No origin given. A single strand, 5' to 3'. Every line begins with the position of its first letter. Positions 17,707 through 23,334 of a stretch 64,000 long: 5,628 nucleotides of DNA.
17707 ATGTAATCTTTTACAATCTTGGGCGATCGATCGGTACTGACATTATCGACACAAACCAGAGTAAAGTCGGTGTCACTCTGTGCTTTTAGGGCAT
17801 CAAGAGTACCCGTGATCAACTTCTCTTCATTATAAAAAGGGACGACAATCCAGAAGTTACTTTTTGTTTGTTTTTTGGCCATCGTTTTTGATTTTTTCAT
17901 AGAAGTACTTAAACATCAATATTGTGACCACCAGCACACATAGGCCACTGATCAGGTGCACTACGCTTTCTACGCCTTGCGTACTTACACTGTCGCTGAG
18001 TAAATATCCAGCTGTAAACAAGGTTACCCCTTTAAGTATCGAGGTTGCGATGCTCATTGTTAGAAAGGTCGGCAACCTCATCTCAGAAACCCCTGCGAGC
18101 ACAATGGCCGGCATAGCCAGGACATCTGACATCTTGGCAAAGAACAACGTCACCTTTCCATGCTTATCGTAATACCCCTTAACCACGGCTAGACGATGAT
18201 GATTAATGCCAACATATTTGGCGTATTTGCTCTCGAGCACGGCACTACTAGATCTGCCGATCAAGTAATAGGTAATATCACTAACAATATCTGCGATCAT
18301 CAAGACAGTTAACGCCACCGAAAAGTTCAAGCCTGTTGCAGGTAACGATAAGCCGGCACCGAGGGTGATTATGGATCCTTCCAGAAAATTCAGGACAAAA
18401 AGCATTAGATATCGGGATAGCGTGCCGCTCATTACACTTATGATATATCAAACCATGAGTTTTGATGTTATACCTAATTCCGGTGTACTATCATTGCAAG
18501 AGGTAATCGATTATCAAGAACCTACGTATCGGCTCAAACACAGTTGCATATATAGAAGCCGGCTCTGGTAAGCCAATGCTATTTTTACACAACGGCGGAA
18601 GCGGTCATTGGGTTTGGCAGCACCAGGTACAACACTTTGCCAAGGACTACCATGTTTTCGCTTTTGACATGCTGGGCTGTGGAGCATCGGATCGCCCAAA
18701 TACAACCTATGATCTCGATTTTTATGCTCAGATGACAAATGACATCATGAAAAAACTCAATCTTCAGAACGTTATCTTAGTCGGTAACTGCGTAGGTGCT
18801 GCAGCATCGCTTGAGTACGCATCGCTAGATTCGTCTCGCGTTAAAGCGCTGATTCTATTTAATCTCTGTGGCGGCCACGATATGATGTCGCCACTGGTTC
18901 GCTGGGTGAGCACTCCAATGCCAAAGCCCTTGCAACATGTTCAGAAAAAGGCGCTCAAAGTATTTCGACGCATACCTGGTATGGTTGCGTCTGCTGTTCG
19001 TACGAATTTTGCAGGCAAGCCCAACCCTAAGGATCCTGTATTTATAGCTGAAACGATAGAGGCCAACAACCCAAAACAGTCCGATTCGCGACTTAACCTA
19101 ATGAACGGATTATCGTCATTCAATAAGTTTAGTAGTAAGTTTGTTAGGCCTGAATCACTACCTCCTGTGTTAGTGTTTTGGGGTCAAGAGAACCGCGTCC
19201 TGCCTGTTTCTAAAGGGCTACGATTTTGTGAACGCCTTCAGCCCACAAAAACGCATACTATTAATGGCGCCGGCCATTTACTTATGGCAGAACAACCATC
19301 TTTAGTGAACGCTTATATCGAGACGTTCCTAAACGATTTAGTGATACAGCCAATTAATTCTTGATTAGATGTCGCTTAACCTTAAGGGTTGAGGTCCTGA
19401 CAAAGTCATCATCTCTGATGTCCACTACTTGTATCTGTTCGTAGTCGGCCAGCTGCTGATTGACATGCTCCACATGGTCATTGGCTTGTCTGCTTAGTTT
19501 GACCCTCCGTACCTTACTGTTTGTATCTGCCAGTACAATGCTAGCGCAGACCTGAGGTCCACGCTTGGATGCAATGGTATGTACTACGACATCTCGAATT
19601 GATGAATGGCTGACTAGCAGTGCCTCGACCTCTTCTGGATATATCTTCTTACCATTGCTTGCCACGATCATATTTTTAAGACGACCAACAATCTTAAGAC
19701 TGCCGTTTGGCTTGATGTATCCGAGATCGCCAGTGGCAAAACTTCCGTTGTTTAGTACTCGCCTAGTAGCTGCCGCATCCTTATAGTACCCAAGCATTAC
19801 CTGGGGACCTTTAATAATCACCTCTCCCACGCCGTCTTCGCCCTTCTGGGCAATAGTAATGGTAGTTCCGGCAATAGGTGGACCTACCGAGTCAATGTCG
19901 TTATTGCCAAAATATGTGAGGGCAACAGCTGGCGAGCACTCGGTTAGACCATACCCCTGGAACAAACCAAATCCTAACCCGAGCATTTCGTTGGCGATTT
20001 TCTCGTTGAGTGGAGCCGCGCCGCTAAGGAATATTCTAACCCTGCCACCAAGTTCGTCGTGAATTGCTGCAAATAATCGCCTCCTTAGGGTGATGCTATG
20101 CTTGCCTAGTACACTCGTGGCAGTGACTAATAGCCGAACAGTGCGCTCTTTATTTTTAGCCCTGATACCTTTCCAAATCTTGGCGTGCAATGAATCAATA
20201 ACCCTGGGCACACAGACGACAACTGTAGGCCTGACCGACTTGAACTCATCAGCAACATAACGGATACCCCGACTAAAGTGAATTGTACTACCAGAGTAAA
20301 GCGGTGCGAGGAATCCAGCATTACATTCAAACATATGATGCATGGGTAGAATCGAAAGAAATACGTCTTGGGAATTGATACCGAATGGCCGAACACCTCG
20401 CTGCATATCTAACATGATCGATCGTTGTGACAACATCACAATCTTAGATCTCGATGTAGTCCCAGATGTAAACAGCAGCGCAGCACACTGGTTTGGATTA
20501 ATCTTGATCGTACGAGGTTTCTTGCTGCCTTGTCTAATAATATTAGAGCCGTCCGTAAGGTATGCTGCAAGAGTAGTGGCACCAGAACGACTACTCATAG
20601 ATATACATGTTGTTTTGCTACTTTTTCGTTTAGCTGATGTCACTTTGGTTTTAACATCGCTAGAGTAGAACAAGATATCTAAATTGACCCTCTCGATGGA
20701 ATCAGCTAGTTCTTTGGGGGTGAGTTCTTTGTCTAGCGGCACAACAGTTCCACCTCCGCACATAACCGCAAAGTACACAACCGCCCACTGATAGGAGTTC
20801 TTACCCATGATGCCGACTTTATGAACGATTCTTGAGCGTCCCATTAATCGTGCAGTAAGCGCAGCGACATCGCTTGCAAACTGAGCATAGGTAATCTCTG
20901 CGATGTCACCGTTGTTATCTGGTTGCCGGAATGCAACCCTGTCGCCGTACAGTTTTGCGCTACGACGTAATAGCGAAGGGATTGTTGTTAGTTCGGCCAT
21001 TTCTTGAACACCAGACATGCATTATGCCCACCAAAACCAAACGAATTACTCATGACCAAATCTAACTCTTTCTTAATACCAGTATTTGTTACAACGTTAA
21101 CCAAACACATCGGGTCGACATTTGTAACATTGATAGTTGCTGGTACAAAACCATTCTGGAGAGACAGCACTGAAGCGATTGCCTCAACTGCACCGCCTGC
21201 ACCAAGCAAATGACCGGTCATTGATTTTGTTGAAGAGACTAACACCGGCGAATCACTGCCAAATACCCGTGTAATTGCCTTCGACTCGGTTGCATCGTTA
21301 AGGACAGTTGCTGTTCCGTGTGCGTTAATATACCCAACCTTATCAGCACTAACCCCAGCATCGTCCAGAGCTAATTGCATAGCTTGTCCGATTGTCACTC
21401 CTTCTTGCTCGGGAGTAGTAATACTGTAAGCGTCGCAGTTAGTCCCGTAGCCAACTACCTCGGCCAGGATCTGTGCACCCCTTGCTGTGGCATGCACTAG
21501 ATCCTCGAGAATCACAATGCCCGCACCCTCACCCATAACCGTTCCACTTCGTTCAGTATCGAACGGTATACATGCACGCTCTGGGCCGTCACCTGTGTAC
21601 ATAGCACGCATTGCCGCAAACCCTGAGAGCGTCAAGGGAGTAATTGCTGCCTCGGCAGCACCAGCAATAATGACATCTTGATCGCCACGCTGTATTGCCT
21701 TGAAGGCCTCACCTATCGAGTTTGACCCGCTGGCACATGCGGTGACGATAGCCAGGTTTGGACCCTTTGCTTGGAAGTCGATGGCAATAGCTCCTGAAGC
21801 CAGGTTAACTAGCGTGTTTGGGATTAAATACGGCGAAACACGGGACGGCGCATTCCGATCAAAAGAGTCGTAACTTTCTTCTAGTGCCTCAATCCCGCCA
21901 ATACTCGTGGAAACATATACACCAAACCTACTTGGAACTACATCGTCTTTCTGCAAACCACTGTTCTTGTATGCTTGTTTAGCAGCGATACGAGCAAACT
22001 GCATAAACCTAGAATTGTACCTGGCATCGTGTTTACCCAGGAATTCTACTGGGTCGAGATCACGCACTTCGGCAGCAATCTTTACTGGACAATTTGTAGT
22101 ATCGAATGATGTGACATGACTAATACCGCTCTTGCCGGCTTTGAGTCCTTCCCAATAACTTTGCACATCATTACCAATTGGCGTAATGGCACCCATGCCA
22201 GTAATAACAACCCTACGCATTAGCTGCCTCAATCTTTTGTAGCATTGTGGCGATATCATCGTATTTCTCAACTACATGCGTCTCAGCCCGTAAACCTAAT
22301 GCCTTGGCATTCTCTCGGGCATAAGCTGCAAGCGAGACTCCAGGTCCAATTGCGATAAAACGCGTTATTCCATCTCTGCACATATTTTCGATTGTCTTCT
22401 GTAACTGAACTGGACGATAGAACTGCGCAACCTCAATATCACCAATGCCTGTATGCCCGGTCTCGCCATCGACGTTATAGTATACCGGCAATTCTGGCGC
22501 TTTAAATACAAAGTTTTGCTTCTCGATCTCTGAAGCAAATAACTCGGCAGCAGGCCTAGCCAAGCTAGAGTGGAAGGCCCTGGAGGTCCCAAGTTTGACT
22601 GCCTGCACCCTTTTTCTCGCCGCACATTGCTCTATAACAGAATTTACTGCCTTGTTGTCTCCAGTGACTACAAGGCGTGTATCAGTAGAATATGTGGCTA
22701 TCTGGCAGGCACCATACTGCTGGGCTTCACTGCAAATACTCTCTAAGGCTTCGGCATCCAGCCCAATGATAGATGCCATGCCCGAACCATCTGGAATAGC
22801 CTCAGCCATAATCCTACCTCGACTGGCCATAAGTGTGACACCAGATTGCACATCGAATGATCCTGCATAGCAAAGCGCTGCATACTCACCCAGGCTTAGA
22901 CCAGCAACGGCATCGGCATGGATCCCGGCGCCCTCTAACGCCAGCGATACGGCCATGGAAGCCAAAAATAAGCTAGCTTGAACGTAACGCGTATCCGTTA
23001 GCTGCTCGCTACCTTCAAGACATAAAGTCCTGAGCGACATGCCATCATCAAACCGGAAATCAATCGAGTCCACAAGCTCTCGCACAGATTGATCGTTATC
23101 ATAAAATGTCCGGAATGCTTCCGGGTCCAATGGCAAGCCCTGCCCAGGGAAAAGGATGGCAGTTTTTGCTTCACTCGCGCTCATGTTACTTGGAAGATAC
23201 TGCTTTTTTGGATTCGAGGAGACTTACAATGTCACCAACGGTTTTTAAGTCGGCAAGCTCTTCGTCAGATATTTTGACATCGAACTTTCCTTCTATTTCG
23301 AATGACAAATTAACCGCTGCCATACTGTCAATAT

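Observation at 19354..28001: Orphan ACP-centred acyl/polyketide-type operon (FadD-like, FabF, FabD, ACP, KASIII, PaaK/F390-like, MBL, SDR, PPTase) with no dehydratase or enoyl reductase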

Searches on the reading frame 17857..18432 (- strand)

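Call 26: search_protein_families(library=pfam, proteins=[window:17857-18432:-], max_evalue=0.0001)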
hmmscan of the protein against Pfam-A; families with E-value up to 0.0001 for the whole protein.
window:17857-18432:- (191 aa): 1 family
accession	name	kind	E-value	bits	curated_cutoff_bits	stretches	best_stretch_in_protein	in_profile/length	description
PF09335.16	VTT_dom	-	2.2e-07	31.8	33.9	1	21-143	5-122/123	VTT domain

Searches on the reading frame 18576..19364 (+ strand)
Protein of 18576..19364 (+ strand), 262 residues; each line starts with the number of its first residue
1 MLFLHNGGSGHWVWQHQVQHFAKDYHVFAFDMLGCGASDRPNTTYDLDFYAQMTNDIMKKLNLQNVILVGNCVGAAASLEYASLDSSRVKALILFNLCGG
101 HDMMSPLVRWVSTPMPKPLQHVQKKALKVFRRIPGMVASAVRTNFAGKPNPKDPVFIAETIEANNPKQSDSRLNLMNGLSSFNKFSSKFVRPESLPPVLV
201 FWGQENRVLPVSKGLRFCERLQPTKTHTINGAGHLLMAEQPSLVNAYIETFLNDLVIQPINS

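Call 26: search_protein_families(library=pfam, proteins=[window:18576-19364:+], max_evalue=0.0001)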
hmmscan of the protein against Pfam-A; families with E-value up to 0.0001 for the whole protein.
window:18576-19364:+ (262 aa): 4 families
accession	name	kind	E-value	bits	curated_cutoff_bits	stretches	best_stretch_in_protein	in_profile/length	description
PF00561.26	Abhydrolase_1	-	1.2e-28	100.9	25.8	1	1-239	3-243/245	alpha/beta hydrolase fold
PF12697.13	Abhydrolase_6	-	4.5e-19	70.4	26.3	1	2-245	2-215/217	Alpha/beta hydrolase family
PF12146.15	Hydrolase_4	-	1.6e-11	44.4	27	1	3-240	9-238/239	Serine aminopeptidase, S33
PF03096.20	Ndr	-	2.6e-05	23.5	23.3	1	47-101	82-136/283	Ndr family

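Call 35: search_protein_families(library=ncbifam, proteins=[window:18576-19364:+], max_evalue=0.00001)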
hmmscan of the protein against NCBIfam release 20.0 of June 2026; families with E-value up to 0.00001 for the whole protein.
window:18576-19364:+ (262 aa): 20 families
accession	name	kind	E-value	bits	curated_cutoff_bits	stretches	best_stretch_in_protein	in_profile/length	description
NF011457.0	PRK14875.1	equivalog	1.9e-18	66.6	307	1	2-96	136-230/372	acetoin dehydrogenase dihydrolipoyllysine-residue acetyltransferase subunit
NF051488.1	bifunc_PcaDC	exception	5.5e-18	65.3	390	1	5-96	19-110/375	bifunctional 3-oxoadipate enol-lactonase/4-carboxymuconolactone decarboxylase PcaDC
NF045632.1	hydroxlase_HsaD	equivalog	1.6e-17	63.4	400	1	2-99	38-139/290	4,5:9,10-diseco-3-hydroxy-5,9,17-trioxoandrosta-1(10),2-diene-4-oate hydrolase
TIGR02427.1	protocat_pcaD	equivalog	9.6e-16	57.9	255.85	1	6-96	21-111/251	3-oxoadipate enol-lactonase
TIGR03611.1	RutD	equivalog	3.5e-15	56.1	238.5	1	7-96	23-112/258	pyrimidine utilization protein D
NF002938.0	PRK03592.1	equivalog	3.6e-15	56.1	241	1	1-96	33-128/298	haloalkane dehalogenase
NF050089.1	i_nPHAscl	equivalog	1.2e-14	54.1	300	1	11-96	31-116/288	intracellular short-chain-length polyhydroxyalkanoate depolymerase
NF051487.1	bifunc_PcaCD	exception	1.9e-13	50.3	430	1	4-97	178-271/413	bifunctional 4-carboxymuconolactone decarboxylase/3-oxoadipate enol-lactonase PcaCD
TIGR01250.1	pro_imino_pep_2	subfamily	4.3e-13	49.5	167.65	1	2-102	29-134/288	proline iminopeptidase-family hydrolase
TIGR03695.1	menH_SHCHC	equivalog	5.8e-11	42.3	208.55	1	3-94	7-101/252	2-succinyl-6-hydroxy-2,4-cyclohexadiene-1-carboxylate synthase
TIGR03056.1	bchO_mg_che_rel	equivalog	7.6e-11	41.5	172.55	0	2-95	32-126/278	alpha/beta fold hydrolase BchO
TIGR03343.1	biphenyl_bphD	equivalog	1.5e-09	37.5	462.15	0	2-106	34-144/282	2-hydroxy-6-oxo-6-phenylhexa-2,4-dienoate hydrolase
NF002043.0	PRK00870.1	subfamily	9.6e-09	35.1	265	1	2-97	50-148/302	haloalkane dehalogenase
TIGR02240.1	PHA_depoly_arom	equivalog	9.6e-09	35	250.6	1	18-253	45-264/276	poly(3-hydroxyalkanoate) depolymerase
NF058580.1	lipase_V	equivalog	1.1e-08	35.1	300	0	1-77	28-103/230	EstV family lipase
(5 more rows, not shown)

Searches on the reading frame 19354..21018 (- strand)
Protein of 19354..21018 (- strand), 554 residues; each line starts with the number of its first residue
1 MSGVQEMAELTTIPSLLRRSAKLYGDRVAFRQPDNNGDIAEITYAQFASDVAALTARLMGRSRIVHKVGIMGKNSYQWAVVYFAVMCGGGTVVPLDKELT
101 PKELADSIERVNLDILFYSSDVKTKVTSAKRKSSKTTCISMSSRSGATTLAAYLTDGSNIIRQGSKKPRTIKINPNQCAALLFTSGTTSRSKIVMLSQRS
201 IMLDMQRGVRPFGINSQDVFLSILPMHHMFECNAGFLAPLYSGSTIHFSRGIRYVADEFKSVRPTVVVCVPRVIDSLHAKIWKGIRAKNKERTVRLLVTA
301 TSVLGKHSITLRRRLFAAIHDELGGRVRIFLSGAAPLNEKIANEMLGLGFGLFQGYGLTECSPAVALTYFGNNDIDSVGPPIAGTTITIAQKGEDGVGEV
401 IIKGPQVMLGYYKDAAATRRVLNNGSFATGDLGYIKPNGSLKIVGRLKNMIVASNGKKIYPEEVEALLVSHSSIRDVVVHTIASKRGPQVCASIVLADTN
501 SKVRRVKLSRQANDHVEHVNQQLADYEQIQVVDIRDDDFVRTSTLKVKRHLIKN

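Call 3: search_protein_families(library=pfam, proteins=[window:19354-21018:-], max_evalue=0.001)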
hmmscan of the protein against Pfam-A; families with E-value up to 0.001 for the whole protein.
window:19354-21018:- (554 aa): 3 families
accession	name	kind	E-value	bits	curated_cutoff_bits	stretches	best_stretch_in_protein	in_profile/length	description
PF00501.34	AMP-binding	-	5.1e-64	216.9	29.9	1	18-412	2-384/384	AMP-binding enzyme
PF23562.2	AMP-binding_C_3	-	1e-06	29.6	20.8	1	449-550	2-106/124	AMP-binding enzyme C-terminal domain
PF13193.12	AMP-binding_C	-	1.5e-05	26.2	24.5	1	463-543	1-73/76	AMP-binding enzyme C-terminal domain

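Call 4: search_protein_families(library=ncbifam, proteins=[window:19354-21018:-], max_evalue=0.001)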
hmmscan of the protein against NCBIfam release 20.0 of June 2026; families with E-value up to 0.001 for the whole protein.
window:19354-21018:- (554 aa): 99 families (the best 25 are shown)
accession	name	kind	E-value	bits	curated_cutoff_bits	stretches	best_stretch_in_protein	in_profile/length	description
NF004837.0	PRK06187.1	subfamily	4.6e-71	239.7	476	2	326-553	287-519/531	long-chain-fatty-acid--CoA ligase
NF005801.1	PRK07656.1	equivalog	3.6e-54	184.2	657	2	328-547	282-494/500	FadD3 family acyl-CoA ligase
TIGR01923.1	menE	equivalog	2.3e-51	175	330.15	2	326-490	225-390/442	o-succinylbenzoate--CoA ligase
NF006182.0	PRK08316.1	subfamily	7.2e-50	169.9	663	2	7-248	7-243/523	fatty acyl-CoA synthetase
NF004511.1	PRK05852.1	equivalog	7e-47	160.2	650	2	306-515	256-471/505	FadD7 family fatty acid--CoA ligase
NF002966.0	PRK03640.1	equivalog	1.3e-46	159.3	556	2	313-553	241-477/483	o-succinylbenzoate--CoA ligase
NF005307.0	PRK06839.1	equivalog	4.5e-46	157.5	748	2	325-547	264-484/496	o-succinylbenzoate--CoA ligase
NF006181.0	PRK08314.1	subfamily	1e-45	156.1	705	2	331-547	325-545/563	long-chain-fatty-acid--CoA ligase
NF005702.0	PRK07514.1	subfamily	1.4e-45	155.6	558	2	290-552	235-496/506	malonyl-CoA synthase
NF004114.0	PRK05605.1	equivalog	4.2e-44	150.8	766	2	327-527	340-541/575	long-chain-fatty-acid--CoA ligase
NF052269.1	Staph_lig_FadD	equivalog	1.6e-43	148.8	650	2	326-549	266-486/499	long-chain-fatty-acid--CoA ligase FadD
NF052580.1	Str24CoAsynCasG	equivalog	3.4e-39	134.6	750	2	340-553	335-547/548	steroid-24-oyl-CoA synthetase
NF006523.0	PRK08974.1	equivalog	2.6e-37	128.2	884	1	328-550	328-547/561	long-chain-fatty-acid--CoA ligase FadD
NF004758.0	PRK06087.1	equivalog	4.1e-37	127.8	736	2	327-553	305-532/548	medium-chain fatty-acid--CoA ligase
NF005858.0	PRK07787.1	subfamily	4.4e-37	127.6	575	1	42-547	27-463/471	acyl-CoA synthetase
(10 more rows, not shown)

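Call 87: search_solved_structures(query=window:19354-21018:-, max_evalue=1e-25)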
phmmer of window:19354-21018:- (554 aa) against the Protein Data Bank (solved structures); distinct sequences matched with E-value up to 1e-25: 15.
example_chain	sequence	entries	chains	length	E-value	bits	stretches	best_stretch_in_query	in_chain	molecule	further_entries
4fuq_A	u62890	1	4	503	3.6e-28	101.4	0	291-503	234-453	Malonyl CoA synthetase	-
3a9u_A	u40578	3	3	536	4.2e-28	101.2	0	326-505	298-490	4-coumarate--CoA ligase | 4-coumarate:CoA ligase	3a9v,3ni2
4gxq_A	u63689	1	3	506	4.5e-28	101.1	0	292-495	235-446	Malonyl CoA synthetase, Benzoate-CoA ligase Chimeric protein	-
5ie0_A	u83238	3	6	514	5e-28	101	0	326-495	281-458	Oxalate--CoA ligase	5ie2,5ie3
4fut_A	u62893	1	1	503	5.3e-28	100.9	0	292-491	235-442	Malonyl CoA synthetase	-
4gxr_A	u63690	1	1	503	5.6e-28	100.8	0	291-495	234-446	Malonyl CoA synthetase, Benzoate-CoA ligase Chimeric protein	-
5u95_A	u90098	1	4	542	6.6e-28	100.6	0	325-504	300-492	4-coumarate--CoA ligase 2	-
5bsm_A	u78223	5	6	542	1.1e-27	99.8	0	325-504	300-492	4-coumarate--CoA ligase 2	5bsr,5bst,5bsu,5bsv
5bsw_A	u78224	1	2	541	2.2e-27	98.8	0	325-504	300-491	4-coumarate--CoA ligase 2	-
3tsy_A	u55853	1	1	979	3.3e-27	98.3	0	326-504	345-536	Fusion Protein 4-coumarate--CoA ligase 1, Resveratrol synthase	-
5buq_A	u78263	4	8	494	3.6e-27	98.1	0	326-489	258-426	2-succinylbenzoate--CoA ligase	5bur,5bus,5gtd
5x8f_A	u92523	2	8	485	4.3e-27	97.9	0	325-489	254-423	2-succinylbenzoate--CoA ligase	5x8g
6qjz_A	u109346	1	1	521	1e-26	96.7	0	332-497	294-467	oxalyl CoA-synthetase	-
8wev_A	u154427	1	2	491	6.6e-26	94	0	327-505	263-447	Feruloyl-CoA Synthetase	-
8weu_A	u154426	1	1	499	7.3e-26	93.8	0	327-505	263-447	Fatty-acyl-CoA synthase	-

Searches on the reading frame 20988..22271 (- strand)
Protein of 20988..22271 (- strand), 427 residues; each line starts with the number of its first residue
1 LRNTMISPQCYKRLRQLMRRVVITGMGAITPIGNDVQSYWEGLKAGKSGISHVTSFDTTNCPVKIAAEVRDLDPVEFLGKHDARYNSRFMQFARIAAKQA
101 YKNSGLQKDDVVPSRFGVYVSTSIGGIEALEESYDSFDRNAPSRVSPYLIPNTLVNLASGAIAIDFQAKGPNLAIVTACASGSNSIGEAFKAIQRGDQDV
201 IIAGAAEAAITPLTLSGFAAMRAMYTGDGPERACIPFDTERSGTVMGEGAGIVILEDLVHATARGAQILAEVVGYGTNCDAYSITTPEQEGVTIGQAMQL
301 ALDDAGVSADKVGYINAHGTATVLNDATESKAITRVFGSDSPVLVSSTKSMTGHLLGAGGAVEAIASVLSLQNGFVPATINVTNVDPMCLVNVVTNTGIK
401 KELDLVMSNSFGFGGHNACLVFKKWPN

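Call 3: search_protein_families(library=pfam, proteins=[window:20988-22271:-], max_evalue=0.001)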
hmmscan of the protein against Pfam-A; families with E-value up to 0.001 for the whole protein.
window:20988-22271:- (427 aa): 3 families
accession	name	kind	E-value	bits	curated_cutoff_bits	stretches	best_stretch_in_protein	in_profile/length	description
PF00109.32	ketoacyl-synt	-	3.8e-53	181.1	20.8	1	18-259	1-250/252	Beta-ketoacyl synthase, N-terminal domain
PF02801.28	Ketoacyl-synt_C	-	6.9e-36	123.3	20.8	1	269-382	1-118/119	Beta-ketoacyl synthase, C-terminal domain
PF00108.29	Thiolase_N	-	0.00041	20.2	26.4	0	162-207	68-113/260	Thiolase, N-terminal domain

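Call 4: search_protein_families(library=ncbifam, proteins=[window:20988-22271:-], max_evalue=0.001)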
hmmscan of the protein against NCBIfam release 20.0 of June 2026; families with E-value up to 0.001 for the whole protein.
window:20988-22271:- (427 aa): 27 families (the best 25 are shown)
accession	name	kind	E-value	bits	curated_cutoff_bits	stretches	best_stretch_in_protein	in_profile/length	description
TIGR03150.1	fabF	equivalog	2.1e-163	543.8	493.75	1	19-423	1-407/407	beta-ketoacyl-ACP synthase II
NF005589.0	PRK07314.1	subfamily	4.3e-162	539.6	387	1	18-425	3-412/413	beta-ketoacyl-ACP synthase II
NF004970.0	PRK06333.1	subfamily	7.9e-140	466.4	525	1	18-426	3-423/424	beta-ketoacyl-ACP synthase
NF006274.0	PRK08439.1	equivalog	1.7e-126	422.3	621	1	18-424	1-405/406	beta-ketoacyl-ACP synthase II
NF006434.0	PRK08722.1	equivalog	4.4e-120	401.3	759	1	19-424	4-413/414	beta-ketoacyl-ACP synthase II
NF005935.0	PRK07967.1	equivalog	6e-97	325.1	630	1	18-425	1-404/406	beta-ketoacyl-ACP synthase I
NF006587.0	PRK09116.1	equivalog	1.1e-93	314.3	470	1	18-425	1-407/408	beta-ketoacyl-ACP synthase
NF005916.1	PRK07910.1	equivalog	8e-92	308.3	560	1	17-424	10-417/418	KasA/KasB family beta-ketoacyl-ACP synthase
NF005076.0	PRK06501.1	equivalog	3.6e-83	279.8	629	1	21-425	13-423/425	beta-ketoacyl-ACP synthase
NF006618.0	PRK09185.1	subfamily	2.3e-81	273.8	407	1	18-424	2-392/394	beta-ketoacyl-ACP synthase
NF004618.0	PRK05952.1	equivalog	1.7e-72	244.5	455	1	20-424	3-382/384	beta-ketoacyl-ACP synthase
NF058662.1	cispenta_AmcF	equivalog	4.3e-69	233.3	325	1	21-423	2-368/369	cispentacin biosynthesis acyltransferase subunit AmcF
NF005490.0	PRK07103.1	equivalog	8.4e-69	232.6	445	1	18-424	3-412/414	polyketide beta-ketoacyl:acyl carrier protein synthase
NF045894.1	PKS_plus_SDR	equivalog_domain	3.9e-42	144.1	1740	1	99-387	100-381/1515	type I polyketide synthase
NF041183.1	Pks2_ls1_myc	equivalog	1e-39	135.3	2400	1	98-399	99-388/2086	sulfolipid-1 biosynthesis phthioceranic/hydroxyphthioceranic acid synthase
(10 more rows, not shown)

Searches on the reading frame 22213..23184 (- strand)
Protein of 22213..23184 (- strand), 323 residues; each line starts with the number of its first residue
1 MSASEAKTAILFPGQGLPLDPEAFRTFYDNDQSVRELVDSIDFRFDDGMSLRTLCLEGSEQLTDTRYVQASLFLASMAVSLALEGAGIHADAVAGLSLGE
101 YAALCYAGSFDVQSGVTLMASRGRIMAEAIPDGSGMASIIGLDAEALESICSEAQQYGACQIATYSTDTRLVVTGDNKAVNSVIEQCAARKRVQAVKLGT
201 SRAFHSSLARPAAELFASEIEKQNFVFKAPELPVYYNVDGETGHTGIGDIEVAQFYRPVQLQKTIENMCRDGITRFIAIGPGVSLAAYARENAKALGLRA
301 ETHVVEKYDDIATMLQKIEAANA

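Call 3: search_protein_families(library=pfam, proteins=[window:22213-23184:-], max_evalue=0.001)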
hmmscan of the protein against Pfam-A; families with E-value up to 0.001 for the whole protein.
window:22213-23184:- (323 aa): 1 family
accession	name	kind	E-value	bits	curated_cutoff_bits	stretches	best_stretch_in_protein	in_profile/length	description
PF00698.26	Acyl_transf_1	-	1e-22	81.5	32.7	1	28-294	19-280/319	Acyl transferase domain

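Call 4: search_protein_families(library=ncbifam, proteins=[window:22213-23184:-], max_evalue=0.001)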
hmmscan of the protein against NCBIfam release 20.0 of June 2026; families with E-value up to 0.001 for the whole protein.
window:22213-23184:- (323 aa): 8 families
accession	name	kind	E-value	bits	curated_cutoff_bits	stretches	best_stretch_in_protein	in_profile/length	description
TIGR00128.1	fabD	equivalog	7.2e-49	166.8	260.9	1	7-286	2-280/290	ACP S-malonyltransferase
TIGR03131.1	malonate_mdcH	equivalog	3e-41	141.8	297.9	1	9-303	2-286/297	malonate decarboxylase subunit epsilon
NF045894.1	PKS_plus_SDR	equivalog_domain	2e-39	135.1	1740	1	4-299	528-816/1515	type I polyketide synthase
TIGR02813.1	omega_3_PfaA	subfamily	2.8e-25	87.3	1010.1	1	60-283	645-870/2582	polyketide-type polyunsaturated fatty acid synthase PfaA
NF037941.1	PKS_NbtC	equivalog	2.1e-18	65.7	1150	1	2-296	91-387/1027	nocobactin polyketide synthase NbtC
NF040607.1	mycolic_Pks13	equivalog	4.4e-18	64.2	2100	1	26-283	682-945/1680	polyketide synthase Pks13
NF037940.1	PKS_MbtD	equivalog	2e-12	46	1150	1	3-282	87-363/978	mycobactin polyketide synthase MbtD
NF041183.1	Pks2_ls1_myc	equivalog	3.2e-11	40.9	2400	1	53-289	578-810/2086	sulfolipid-1 biosynthesis phthioceranic/hydroxyphthioceranic acid synthase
